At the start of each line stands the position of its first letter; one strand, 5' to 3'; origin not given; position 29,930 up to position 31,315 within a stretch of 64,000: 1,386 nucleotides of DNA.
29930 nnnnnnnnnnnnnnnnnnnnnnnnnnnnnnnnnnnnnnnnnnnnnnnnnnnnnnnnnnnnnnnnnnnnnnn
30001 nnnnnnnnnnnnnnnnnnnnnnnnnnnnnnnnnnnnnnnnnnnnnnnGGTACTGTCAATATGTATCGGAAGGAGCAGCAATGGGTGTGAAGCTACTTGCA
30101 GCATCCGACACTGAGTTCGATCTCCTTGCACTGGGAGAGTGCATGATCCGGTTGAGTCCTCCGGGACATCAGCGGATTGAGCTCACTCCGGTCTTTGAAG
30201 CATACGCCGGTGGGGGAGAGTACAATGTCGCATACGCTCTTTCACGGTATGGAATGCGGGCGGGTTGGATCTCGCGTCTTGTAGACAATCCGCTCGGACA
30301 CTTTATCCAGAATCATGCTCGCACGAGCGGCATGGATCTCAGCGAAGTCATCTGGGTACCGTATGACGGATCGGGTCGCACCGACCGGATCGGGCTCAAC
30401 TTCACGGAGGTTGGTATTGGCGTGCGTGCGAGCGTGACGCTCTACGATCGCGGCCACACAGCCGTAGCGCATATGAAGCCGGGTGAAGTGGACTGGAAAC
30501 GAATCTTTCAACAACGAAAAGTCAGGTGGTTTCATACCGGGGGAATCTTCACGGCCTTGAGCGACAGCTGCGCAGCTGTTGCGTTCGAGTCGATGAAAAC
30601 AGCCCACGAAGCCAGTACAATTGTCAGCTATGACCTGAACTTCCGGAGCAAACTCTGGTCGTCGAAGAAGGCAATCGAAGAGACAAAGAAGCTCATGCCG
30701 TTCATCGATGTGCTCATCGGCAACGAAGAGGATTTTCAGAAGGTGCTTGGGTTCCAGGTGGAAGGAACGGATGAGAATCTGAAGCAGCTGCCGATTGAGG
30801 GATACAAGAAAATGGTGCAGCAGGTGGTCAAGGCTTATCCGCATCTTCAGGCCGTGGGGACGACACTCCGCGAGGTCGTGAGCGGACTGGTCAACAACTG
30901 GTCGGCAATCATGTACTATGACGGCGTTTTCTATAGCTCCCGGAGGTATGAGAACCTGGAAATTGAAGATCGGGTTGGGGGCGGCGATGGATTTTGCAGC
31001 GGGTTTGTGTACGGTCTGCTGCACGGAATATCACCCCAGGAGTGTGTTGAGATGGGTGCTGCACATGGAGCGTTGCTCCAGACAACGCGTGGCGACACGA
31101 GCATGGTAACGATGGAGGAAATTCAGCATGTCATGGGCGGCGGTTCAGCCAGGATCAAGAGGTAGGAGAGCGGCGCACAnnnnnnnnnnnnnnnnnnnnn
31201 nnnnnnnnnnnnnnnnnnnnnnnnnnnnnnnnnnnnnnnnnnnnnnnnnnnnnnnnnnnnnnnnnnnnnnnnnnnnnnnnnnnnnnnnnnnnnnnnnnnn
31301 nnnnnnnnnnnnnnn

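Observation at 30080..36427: Operon joining a KdgK-like kinase, a LarA-type epimerase, gnd and uxaE: possible mannonate-to-gluconate bypass of the classical hexuronate pathway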

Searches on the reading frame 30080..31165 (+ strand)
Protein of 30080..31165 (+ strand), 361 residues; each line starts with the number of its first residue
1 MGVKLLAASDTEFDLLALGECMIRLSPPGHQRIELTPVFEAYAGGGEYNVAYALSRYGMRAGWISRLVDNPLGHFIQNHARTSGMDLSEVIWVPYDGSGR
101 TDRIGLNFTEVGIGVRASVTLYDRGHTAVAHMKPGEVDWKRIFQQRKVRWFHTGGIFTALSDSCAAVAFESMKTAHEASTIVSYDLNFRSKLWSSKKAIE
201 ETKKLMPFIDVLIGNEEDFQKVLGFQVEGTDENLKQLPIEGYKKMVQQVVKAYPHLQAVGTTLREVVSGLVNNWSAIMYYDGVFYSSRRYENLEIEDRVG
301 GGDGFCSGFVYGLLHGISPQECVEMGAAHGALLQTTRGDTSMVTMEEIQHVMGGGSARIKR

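Call 4: search_protein_families(library=pfam, proteins=[window:30080-31165:+])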
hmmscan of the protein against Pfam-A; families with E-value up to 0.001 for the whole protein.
window:30080-31165:+ (361 aa): 1 family
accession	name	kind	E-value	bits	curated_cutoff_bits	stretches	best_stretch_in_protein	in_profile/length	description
PF00294.29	PfkB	-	1.6e-26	93.8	25.8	1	15-341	4-297/302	pfkB family carbohydrate kinase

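Call 5: search_protein_families(library=ncbifam, proteins=[window:30080-31165:+])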
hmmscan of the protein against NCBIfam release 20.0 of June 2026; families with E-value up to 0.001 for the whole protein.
window:30080-31165:+ (361 aa): 14 families
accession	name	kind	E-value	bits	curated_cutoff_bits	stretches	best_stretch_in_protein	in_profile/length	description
NF041633.1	trifunc_aldol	exception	1.7e-100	337.2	700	1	13-361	242-580/580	KHG/KDPG aldolase/sugar kinase fusion protein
NF041332.1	KDG_KDGal_kin_Halo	equivalog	1.4e-60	205.4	440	1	14-361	3-320/320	bifunctional 2-dehydro-3-deoxygluconokinase/2-dehydro-3-deoxygalactonokinase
TIGR04382.1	myo_inos_iolC_N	equivalog_domain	1.9e-37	129.2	300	1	13-351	2-308/309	5-dehydro-2-deoxygluconokinase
NF040938.1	KDG_KDGal_kin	equivalog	1.2e-32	113.2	400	1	15-347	1-298/305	bifunctional 2-dehydro-3-deoxygluconokinase/2-dehydro-3-deoxygalactonokinase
NF047869.1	myo_kin_aldol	exception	7.9e-15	54.2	600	1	8-352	2-331/586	bifunctional 5-dehydro-2-deoxygluconokinase/5-dehydro-2-deoxyphosphogluconate aldolase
NF006957.1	PRK09434.1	equivalog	1.8e-14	54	450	1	41-224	24-195/302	fructokinase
NF007321.0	PRK09813.1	equivalog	4.7e-13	49.2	247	2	266-331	189-252/261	fructoselysine 6-kinase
NF053626.1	RibKinHalex1628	equivalog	1.5e-07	31.2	330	1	293-352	230-291/293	ATP-dependent ribose-1-phosphate kinase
NF049991.1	TagKinase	equivalog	3.9e-06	25.9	420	1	54-341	51-303/321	tagatose kinase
NF041134.1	R1P_kin_Thcocales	equivalog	5.1e-06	26.1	500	0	294-350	223-280/291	ADP-dependent ribose-1-phosphate kinase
TIGR03168.1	1-PFK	subfamily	5.2e-06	25.6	216.4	1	292-351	240-298/305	hexose kinase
NF052444.1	DhDoxglucKinKdgK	equivalog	1.5e-05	24.6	400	0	148-213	126-193/303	2-dehydro-3-deoxygluconokinase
TIGR03828.1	pfkB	equivalog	2.1e-05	23.7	292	1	291-351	239-298/305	1-phosphofructokinase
TIGR02152.1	D_ribokin_bact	equivalog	9.1e-05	21.9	299.65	0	297-349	244-297/298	ribokinase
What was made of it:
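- On KDG kinase (KdgK), considered for Kin2 at 30080-31165: No NCBIfam equivalog cut-off is reached (call 5), so the assignment is at clade level.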

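Call 37: search_solved_structures(query=window:30080-31165:+, max_evalue=1e-8)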
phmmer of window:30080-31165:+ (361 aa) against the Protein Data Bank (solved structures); distinct sequences matched with E-value up to 1e-8: 10.
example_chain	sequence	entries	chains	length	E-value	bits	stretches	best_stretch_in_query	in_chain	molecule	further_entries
2afb_A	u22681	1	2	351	6.3e-71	242.2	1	15-360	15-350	2-keto-3-deoxygluconate kinase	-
4gm6_A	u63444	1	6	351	3.5e-28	101.6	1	14-342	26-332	PfkB family carbohydrate kinase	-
3ktn_A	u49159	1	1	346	1.6e-26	96.1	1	15-352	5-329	Carbohydrate kinase, pfkB family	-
1v19_A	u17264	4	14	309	3.1e-26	95.2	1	15-225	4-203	2-KETO-3-DEOXYGLUCONATE KINASE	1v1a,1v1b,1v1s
2qcv_A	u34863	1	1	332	1.4e-23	86.5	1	8-350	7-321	Putative 5-dehydro-2-deoxygluconokinase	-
4du5_A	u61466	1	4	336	8.7e-23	83.8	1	11-201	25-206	PfkB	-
2v78_A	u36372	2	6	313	2.5e-17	65.9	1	14-349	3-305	FRUCTOKINASE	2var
1wye_A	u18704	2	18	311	3.2e-16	62.3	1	15-224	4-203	2-keto-3-deoxygluconate kinase | hypothetical fructokinase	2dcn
3gbu_A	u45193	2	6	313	3.9e-10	42.2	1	17-250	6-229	Uncharacterized sugar kinase PH1459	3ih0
3ewm_A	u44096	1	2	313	7.9e-10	41.2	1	17-229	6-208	Uncharacterized sugar kinase PH1459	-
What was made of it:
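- On KDG kinase (KdgK), considered for Kin2 at 30080-31165: 242 bits to T. maritima KdgK 2AFB (call 37).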
